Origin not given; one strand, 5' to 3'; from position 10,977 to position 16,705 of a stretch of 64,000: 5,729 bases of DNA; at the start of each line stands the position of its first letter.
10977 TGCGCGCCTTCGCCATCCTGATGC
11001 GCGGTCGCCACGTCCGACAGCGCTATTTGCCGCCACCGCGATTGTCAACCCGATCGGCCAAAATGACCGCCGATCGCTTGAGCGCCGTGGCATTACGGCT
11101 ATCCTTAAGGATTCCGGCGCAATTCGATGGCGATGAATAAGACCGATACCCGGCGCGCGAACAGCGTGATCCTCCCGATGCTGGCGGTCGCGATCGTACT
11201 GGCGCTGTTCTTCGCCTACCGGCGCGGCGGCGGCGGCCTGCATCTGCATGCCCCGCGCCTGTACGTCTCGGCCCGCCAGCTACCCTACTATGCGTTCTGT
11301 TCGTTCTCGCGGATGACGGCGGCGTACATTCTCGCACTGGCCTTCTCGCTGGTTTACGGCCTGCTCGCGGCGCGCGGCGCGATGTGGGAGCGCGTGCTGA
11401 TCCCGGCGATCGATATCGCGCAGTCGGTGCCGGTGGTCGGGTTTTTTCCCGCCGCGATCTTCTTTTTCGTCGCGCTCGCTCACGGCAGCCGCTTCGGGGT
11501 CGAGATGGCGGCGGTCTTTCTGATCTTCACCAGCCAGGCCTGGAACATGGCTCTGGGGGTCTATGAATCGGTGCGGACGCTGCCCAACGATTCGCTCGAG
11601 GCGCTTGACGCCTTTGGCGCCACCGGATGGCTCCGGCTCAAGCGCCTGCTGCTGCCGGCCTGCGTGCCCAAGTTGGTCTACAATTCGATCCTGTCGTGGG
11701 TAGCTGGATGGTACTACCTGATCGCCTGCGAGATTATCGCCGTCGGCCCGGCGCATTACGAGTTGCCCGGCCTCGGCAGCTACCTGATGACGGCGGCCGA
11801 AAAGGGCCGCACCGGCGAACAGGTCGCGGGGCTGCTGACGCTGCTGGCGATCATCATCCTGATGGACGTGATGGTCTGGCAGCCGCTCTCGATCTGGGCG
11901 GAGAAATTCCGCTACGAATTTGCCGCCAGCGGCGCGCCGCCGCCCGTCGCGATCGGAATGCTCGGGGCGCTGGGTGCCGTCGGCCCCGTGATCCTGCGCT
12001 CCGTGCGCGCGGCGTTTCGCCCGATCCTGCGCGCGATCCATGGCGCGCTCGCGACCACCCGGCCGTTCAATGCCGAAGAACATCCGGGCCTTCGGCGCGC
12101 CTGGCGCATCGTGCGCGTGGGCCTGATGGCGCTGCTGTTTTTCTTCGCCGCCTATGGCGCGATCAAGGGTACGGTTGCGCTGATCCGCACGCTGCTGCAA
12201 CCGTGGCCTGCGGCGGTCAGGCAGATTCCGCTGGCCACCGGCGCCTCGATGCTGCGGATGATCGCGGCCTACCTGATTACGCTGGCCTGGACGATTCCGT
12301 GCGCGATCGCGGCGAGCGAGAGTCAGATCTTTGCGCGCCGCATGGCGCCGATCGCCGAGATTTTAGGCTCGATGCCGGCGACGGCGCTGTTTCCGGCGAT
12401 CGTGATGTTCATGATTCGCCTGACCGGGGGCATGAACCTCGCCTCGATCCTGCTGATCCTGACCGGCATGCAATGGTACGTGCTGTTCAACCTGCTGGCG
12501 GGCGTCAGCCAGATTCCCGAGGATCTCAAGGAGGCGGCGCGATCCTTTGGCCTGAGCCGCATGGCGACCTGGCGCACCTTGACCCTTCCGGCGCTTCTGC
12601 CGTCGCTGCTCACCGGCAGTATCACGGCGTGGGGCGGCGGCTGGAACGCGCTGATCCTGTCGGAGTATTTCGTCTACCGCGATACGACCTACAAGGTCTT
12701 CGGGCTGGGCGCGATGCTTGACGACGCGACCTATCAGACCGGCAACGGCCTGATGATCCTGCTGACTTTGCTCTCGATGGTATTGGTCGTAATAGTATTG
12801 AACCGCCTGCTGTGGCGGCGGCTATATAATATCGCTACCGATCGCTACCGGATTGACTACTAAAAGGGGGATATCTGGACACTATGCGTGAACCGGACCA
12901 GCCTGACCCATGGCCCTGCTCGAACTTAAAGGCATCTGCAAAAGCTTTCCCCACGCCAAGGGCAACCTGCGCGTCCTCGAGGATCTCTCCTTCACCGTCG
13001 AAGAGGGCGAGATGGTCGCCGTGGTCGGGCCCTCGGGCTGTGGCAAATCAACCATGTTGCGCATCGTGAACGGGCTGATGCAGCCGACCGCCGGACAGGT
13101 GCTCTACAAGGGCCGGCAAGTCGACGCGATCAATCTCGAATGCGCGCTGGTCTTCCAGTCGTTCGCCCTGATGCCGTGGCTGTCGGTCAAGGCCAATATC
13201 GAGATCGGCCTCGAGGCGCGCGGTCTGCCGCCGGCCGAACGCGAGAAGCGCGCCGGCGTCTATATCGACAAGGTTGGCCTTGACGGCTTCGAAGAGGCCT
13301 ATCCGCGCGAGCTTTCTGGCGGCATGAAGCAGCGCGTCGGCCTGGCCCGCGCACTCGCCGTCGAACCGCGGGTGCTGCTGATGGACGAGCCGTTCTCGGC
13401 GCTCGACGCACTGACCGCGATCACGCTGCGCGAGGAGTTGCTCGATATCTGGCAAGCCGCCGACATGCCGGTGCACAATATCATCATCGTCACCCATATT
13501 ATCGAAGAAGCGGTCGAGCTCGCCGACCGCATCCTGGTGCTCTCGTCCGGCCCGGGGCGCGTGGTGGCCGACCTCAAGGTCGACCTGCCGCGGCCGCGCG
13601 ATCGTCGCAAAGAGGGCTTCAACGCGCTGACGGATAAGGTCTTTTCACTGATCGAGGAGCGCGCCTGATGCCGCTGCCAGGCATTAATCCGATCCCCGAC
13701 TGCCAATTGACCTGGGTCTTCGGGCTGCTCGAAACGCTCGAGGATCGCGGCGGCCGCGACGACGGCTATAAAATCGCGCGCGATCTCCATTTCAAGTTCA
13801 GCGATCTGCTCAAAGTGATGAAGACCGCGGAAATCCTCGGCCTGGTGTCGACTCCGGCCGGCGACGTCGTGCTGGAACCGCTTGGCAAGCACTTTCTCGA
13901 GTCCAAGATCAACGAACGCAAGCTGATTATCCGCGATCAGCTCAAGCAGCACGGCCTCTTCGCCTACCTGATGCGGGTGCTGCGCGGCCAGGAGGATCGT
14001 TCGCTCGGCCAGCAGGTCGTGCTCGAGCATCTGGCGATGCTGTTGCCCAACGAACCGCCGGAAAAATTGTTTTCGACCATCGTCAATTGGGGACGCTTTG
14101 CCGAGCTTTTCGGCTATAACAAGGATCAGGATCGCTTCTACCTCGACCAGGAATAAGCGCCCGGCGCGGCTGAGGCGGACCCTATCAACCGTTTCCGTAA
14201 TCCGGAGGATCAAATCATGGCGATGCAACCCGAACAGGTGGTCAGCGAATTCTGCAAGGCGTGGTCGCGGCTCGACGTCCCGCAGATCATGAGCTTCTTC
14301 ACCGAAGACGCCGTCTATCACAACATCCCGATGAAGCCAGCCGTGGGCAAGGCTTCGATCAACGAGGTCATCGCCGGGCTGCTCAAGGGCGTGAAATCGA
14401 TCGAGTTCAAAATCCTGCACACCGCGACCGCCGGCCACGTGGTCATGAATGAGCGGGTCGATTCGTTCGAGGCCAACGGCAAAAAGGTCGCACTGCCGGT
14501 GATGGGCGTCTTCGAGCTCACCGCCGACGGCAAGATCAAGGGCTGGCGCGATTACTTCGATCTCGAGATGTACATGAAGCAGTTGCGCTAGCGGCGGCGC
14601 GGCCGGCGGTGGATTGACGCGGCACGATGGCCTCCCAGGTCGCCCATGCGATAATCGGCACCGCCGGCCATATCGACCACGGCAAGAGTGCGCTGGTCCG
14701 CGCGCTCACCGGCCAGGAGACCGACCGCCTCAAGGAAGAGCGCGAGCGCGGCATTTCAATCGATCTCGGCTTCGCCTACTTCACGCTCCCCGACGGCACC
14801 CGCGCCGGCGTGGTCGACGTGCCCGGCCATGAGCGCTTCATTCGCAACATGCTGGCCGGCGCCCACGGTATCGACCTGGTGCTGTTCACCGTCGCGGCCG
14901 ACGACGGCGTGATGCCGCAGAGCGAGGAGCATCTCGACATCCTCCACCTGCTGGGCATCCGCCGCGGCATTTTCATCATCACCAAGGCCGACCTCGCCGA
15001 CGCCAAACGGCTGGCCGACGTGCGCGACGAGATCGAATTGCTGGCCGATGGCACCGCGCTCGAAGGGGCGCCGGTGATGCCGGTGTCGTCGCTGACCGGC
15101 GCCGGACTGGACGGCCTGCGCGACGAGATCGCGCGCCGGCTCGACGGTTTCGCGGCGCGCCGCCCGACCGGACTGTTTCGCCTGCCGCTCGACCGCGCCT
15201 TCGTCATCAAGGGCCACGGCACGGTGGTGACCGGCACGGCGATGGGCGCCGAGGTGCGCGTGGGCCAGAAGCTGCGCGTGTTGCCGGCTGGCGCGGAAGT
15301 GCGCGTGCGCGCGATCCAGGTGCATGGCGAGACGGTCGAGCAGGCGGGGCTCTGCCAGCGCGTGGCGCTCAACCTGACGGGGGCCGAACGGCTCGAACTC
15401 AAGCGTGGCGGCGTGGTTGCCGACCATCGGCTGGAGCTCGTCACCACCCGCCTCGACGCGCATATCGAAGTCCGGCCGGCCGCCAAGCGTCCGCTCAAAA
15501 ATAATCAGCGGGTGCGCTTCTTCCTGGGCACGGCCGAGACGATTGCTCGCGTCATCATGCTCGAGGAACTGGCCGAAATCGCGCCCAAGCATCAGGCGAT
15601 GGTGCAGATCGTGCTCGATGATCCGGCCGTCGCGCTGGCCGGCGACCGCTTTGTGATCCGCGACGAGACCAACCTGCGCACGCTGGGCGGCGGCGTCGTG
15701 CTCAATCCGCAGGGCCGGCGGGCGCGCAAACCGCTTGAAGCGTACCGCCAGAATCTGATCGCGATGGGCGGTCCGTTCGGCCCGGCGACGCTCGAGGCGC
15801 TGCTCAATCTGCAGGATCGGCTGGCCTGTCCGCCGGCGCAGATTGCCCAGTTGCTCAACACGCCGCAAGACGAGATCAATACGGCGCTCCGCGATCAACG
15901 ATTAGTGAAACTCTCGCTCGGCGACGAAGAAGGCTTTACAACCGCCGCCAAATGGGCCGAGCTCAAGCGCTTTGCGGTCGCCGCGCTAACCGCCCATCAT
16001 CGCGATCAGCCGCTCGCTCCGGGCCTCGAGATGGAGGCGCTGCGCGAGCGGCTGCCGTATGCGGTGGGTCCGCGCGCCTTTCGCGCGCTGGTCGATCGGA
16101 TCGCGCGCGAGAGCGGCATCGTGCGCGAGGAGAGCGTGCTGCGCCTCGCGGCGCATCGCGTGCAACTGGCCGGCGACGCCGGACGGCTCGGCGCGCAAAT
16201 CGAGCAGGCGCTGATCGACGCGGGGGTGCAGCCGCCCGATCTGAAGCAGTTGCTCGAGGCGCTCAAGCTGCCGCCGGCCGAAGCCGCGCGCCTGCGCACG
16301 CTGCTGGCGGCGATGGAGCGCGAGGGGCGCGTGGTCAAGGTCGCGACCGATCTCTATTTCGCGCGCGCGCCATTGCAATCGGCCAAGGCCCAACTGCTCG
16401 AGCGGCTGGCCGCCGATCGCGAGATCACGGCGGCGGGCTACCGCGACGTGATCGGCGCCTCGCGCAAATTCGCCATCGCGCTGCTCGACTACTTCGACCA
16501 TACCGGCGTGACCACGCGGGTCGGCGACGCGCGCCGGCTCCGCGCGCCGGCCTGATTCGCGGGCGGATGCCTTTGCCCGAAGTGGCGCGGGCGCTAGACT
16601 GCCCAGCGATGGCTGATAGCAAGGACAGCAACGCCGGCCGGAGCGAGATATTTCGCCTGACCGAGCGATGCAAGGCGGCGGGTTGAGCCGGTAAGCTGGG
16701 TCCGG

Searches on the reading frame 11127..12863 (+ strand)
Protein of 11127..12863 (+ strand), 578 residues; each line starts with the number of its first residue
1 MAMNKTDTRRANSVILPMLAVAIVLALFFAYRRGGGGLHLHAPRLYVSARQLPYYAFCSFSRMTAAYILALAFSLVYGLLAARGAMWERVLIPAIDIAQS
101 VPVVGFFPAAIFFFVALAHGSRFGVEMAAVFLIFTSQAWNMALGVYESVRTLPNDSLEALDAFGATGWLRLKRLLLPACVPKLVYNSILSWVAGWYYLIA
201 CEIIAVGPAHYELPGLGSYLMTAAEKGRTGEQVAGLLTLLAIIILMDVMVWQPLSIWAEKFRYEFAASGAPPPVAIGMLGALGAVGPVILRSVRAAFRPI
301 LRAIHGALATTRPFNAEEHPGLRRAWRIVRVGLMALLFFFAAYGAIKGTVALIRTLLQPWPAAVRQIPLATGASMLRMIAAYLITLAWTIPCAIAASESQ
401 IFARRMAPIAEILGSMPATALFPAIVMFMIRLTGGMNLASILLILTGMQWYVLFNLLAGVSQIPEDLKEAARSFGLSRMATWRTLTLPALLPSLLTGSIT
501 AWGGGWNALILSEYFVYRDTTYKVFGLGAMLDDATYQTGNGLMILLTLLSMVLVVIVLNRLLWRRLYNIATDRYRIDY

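Call 71: search_protein_families(library=pfam, proteins=[window:11127-12863:+], max_evalue=0.00001)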
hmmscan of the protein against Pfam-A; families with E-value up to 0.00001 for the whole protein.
window:11127-12863:+ (578 aa): 1 family
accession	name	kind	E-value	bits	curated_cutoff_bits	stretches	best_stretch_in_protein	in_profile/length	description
PF00528.27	BPD_transp_1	-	3.1e-28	99.2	26.4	2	394-565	7-181/184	Binding-protein-dependent transport system inner membrane component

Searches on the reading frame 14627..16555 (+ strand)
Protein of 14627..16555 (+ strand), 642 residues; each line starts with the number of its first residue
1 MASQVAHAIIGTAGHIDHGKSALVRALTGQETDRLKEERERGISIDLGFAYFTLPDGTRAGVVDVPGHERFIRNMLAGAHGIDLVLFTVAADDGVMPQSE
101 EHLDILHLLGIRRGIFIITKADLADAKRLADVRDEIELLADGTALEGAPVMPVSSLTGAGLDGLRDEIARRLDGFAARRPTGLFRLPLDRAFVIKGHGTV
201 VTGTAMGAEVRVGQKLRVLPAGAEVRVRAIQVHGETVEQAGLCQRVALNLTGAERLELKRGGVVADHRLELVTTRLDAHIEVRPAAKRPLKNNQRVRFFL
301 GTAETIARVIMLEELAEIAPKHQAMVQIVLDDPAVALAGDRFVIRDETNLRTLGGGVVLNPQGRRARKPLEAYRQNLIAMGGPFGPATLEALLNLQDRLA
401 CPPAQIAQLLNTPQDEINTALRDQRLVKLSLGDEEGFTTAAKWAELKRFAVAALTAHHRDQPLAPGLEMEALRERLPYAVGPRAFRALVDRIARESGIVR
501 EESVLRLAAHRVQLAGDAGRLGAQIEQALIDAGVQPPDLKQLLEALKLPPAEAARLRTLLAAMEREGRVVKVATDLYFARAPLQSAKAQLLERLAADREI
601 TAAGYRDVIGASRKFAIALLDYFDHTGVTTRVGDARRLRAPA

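Call 71: search_protein_families(library=pfam, proteins=[window:14627-16555:+], max_evalue=0.00001)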
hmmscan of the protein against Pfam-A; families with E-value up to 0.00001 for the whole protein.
window:14627-16555:+ (642 aa): 4 families
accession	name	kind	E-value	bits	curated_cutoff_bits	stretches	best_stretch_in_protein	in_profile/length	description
PF00009.33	GTP_EFTU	-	3.2e-32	112.1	26.5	1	7-170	3-184/188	Elongation factor Tu GTP binding domain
PF25461.1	Beta-barrel_SelB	-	1.9e-18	66.9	27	1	279-363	3-78/80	Selenocysteine-specific elongation factor, beta-barrel domain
PF09107.17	SelB-wing_3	-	1.9e-16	59.8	23.2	1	593-638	2-47/47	Elongation factor SelB, winged helix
PF09106.17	SelB-wing_2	-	4e-10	40.1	22.3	1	452-507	2-57/57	Elongation factor SelB, winged helix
